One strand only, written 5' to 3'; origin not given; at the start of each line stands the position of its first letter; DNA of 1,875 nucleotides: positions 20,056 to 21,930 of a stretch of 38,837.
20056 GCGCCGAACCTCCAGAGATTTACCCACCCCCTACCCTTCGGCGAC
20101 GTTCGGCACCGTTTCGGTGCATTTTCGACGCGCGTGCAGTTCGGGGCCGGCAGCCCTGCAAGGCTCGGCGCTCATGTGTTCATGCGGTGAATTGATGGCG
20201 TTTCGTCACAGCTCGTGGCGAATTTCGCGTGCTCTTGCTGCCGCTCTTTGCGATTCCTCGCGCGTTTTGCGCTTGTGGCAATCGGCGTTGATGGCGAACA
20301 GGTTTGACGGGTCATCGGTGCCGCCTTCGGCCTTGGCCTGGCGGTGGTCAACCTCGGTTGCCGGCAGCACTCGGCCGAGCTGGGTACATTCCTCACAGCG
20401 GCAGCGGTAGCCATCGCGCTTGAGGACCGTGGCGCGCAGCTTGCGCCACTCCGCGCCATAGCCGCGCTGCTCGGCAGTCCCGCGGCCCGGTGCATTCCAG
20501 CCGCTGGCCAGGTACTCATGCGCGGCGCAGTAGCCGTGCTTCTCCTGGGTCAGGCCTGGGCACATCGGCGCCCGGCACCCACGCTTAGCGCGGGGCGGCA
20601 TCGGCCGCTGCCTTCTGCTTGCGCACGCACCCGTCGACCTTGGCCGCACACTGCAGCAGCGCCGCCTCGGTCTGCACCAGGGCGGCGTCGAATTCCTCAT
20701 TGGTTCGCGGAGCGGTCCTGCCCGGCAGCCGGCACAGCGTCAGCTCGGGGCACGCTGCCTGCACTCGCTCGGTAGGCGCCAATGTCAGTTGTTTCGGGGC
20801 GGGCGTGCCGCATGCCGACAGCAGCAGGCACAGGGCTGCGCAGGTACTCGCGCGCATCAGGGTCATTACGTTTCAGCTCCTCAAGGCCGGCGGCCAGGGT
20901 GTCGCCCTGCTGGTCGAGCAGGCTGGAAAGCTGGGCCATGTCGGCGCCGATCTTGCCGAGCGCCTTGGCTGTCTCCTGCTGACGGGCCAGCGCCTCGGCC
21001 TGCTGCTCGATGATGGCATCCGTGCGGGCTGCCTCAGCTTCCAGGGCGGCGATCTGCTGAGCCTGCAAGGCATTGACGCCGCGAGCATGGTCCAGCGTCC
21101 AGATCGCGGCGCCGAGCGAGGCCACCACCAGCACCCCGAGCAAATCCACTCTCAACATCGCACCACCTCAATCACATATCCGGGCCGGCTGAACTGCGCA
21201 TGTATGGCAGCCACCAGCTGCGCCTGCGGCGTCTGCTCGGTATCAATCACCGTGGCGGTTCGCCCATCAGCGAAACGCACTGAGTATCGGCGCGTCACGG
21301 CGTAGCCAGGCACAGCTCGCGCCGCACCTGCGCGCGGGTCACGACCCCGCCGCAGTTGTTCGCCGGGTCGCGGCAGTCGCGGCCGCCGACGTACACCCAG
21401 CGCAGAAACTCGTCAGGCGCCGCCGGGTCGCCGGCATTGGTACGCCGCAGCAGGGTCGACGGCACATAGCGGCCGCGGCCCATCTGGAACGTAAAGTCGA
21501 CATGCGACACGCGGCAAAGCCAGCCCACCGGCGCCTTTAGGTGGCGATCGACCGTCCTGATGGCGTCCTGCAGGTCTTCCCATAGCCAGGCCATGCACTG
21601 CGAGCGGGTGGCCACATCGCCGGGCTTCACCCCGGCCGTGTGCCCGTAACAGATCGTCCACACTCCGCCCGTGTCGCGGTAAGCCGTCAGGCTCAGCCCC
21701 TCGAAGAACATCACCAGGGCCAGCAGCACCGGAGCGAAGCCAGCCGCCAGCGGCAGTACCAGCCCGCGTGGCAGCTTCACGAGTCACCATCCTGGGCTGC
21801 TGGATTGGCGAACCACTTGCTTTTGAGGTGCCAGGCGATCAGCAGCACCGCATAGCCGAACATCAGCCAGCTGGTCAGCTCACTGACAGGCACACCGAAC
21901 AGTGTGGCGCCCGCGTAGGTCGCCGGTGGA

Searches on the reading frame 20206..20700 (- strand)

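Call 88: search_protein_families(library=pfam, proteins=[window:20206-20700:-], max_evalue=0.01)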
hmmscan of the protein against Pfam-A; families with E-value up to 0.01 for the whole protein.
window:20206-20700:- (164 aa): 1 family
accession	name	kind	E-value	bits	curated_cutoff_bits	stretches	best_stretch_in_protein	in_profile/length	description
PF01844.29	HNH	-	1.6e-10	41.4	21.4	1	102-148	1-47/47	HNH endonuclease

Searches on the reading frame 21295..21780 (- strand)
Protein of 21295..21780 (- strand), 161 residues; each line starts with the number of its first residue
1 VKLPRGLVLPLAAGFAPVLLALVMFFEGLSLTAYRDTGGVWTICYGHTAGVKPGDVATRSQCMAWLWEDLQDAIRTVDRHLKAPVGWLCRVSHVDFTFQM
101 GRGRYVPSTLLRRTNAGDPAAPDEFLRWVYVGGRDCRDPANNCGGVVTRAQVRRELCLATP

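Call 24: search_protein_families(library=pfam, proteins=[window:21295-21780:-], max_evalue=0.01)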
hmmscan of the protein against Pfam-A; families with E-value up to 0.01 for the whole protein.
window:21295-21780:- (161 aa): 1 family
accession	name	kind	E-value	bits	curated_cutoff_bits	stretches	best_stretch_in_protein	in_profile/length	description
PF00959.24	Phage_lysozyme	-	9.6e-28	97.5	22.3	1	26-136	3-115/125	Phage lysozyme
